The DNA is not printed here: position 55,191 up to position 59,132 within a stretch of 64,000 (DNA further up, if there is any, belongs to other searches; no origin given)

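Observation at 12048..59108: Uniform intron signature across the window: G|GTGCG(C/T) donor plus (G)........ branch site 20-42 nt before a CAG acceptor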

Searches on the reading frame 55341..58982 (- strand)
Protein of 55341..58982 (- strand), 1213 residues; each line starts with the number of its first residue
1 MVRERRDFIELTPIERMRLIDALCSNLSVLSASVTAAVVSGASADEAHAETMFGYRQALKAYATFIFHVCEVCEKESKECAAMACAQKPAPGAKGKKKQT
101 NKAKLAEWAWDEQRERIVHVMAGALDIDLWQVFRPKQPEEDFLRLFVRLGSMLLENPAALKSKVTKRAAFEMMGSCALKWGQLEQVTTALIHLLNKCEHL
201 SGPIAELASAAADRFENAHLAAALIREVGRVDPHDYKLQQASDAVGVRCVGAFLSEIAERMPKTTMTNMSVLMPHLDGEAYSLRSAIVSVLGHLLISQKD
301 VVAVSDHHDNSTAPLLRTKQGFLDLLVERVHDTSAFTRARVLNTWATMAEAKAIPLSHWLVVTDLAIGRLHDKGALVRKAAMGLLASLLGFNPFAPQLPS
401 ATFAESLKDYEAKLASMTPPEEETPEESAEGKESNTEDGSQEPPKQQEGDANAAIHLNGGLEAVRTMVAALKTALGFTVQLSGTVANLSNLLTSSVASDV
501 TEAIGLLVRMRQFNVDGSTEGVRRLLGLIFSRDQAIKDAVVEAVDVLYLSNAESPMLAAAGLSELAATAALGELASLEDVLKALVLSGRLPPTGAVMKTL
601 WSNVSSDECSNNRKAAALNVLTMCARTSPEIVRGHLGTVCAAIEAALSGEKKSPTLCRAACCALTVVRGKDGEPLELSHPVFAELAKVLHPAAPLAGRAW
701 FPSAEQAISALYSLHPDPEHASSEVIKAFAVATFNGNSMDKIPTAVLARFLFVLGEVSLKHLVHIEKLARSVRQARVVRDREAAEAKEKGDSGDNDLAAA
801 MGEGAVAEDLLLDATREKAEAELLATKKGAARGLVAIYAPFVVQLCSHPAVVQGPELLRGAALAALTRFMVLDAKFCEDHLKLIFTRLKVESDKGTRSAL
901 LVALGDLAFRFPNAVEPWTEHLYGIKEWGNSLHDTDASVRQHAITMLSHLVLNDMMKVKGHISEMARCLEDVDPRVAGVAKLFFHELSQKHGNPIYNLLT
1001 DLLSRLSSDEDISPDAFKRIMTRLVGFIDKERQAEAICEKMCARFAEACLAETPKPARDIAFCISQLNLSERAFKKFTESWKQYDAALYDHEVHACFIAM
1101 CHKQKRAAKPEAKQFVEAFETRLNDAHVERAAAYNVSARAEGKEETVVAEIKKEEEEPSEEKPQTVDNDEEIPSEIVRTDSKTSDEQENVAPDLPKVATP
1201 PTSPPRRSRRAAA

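Call 8: search_protein_families(library=pfam, proteins=[window:55341-58982:-])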
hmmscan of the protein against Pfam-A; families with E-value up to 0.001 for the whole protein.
window:55341-58982:- (1213 aa): 4 families
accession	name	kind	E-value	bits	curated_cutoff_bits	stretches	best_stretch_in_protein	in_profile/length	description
PF12717.13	Cnd1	-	2.5e-42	145.1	26.4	1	897-1064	3-161/162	non-SMC mitotic condensation complex subunit 1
PF12922.13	Cnd1_N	-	2.6e-39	135.1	27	1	16-185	4-163/164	non-SMC mitotic condensation complex subunit 1, N-term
PF01602.26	Adaptin_N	-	9e-07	28.3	37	1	856-1006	93-238/524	Adaptin N terminal region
PF20168.4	PDS5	-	4.1e-06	25.4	27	0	888-976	251-337/1053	Sister chromatid cohesion protein PDS5 protein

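Call 60: find_homologous_proteins(query=window:55341-58982:-, max_evalue=1e-80)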
Query window:55341-58982:- (1213 aa): 54 proteins with E <= 1e-80 among 8000 candidates.
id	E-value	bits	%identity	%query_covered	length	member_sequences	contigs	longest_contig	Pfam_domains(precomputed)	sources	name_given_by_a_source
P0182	0.0e+0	2680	100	100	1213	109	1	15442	PF12717.14,PF20168.5,PF01602.27,PF12922.14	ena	-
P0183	0.0e+0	2335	87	100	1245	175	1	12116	PF12717.14,PF20168.5,PF01602.27,PF12922.14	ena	-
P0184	0.0e+0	2257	85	100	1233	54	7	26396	PF12717.14,PF20168.5,PF01602.27,PF12922.14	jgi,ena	-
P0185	0.0e+0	2232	85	99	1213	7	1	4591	PF12717.14,PF20168.5,PF01602.27,PF12922.14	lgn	-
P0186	0.0e+0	2207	82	100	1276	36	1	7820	PF12717.14,PF01602.27,PF12922.14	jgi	-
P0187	0.0e+0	2188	82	100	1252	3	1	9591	PF12717.14,PF01602.27,PF12922.14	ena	-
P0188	0.0e+0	2166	82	100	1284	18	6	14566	PF12717.14,PF20168.5,PF01602.27,PF12922.14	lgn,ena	-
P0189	0.0e+0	2140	80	99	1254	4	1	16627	PF12717.14,PF20168.5,PF01602.27,PF12922.14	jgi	-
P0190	0.0e+0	1455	59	94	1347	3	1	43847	PF12717.14,PF01602.27,PF12922.14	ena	-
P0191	0.0e+0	1435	59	94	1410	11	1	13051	PF12717.14,PF01602.27,PF12922.14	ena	-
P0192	0.0e+0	1408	58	94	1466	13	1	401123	PF12717.14,PF01602.27,PF12922.14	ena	-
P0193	0.0e+0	1398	55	98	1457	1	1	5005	PF12717.14,PF01602.27,PF12922.14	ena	-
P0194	0.0e+0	1394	55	97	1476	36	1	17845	PF12717.14,PF01602.27,PF12922.14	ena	-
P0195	0.0e+0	1390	58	94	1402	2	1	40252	PF12717.14,PF01602.27,PF12922.14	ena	-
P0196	0.0e+0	1390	58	94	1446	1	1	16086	PF12717.14,PF20168.5,PF01602.27,PF12922.14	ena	-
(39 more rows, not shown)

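Call 75: find_encoding_contigs(protein=P0184, flank=1500, max_places=1)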
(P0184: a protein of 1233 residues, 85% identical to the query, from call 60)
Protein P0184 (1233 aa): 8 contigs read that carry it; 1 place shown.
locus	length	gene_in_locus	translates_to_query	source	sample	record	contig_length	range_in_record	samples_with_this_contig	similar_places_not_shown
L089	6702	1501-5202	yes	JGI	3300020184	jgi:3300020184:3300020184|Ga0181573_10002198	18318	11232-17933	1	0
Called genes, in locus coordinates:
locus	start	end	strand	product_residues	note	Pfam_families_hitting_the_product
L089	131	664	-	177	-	-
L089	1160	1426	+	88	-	-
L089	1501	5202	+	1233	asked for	PF12922:Cnd1_N, PF01602:Adaptin_N (faint), PF20168:PDS5 (faint), PF12717:Cnd1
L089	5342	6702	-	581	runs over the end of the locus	?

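Call 76: find_encoding_contigs(protein=P0189, flank=1500, max_places=1)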
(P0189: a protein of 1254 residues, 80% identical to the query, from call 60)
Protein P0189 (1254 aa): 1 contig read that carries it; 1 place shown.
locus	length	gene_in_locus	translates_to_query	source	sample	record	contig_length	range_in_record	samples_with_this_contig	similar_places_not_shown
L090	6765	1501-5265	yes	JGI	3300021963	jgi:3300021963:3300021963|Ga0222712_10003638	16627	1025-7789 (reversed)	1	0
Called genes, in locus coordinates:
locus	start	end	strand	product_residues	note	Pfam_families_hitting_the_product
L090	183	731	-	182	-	-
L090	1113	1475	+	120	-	-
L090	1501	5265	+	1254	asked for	PF12922:Cnd1_N, PF01602:Adaptin_N (faint), PF20168:PDS5 (faint), PF12717:Cnd1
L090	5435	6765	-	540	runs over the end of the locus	PF07992:Pyr_redox_2, PF00070:Pyr_redox (weak), PF22366:NDH2_C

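Call 77: find_encoding_contigs(protein=P0183, flank=1500, max_places=1)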
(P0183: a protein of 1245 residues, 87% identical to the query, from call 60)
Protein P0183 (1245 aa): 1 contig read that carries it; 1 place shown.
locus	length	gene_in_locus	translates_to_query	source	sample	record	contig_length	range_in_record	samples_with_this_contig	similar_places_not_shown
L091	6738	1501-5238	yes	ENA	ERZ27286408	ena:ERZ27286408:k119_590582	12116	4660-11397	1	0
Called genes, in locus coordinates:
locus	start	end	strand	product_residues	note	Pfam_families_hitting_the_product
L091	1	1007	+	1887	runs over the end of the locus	?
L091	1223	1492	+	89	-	-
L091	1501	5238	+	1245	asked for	PF12922:Cnd1_N, PF20168:PDS5 (faint), PF01602:Adaptin_N (faint), PF12717:Cnd1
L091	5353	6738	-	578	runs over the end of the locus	PF07992:Pyr_redox_2, PF00070:Pyr_redox (weak), PF22366:NDH2_C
